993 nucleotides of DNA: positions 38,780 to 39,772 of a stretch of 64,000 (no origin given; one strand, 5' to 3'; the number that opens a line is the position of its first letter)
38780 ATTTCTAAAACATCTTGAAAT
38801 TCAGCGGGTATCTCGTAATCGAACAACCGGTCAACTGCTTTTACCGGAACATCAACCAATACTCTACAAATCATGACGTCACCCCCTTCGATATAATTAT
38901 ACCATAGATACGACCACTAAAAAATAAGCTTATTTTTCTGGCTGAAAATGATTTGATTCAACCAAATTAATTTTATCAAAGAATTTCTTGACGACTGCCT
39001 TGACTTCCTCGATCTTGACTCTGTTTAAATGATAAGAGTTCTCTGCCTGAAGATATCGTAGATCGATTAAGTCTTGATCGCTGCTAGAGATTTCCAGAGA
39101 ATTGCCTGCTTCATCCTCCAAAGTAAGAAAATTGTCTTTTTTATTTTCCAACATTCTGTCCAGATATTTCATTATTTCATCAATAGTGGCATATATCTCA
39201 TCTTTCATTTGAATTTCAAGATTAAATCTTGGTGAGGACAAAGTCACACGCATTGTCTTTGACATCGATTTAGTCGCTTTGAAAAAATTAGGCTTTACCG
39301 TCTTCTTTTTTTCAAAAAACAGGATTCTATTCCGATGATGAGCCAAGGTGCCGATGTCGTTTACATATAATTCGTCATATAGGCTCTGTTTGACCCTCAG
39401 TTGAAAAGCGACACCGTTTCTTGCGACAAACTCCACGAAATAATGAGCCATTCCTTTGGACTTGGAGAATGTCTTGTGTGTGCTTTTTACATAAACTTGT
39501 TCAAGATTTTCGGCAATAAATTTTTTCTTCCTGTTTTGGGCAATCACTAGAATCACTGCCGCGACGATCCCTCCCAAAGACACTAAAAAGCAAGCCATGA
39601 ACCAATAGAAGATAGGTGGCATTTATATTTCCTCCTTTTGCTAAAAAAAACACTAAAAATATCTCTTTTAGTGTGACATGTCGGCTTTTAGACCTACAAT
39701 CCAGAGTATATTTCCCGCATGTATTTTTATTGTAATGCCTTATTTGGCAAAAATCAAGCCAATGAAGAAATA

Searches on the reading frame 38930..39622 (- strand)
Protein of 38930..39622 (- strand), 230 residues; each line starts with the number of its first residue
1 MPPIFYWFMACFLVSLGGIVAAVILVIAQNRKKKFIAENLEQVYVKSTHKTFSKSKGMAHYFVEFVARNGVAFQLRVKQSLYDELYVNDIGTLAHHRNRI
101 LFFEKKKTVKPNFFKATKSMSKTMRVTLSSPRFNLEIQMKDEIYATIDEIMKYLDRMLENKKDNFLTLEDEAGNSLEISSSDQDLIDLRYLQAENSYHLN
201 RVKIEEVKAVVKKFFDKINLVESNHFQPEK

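Call 55: search_protein_families(library=pfam, proteins=[window:38930-39622:-], max_evalue=0.001)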
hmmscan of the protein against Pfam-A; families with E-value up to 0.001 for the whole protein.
window:38930-39622:- (230 aa): 1 family
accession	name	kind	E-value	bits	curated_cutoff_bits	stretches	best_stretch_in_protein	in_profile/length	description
PF10694.14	DUF2500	-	0.00022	22.1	33.5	1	17-104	9-102/102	Protein of unknown function (DUF2500)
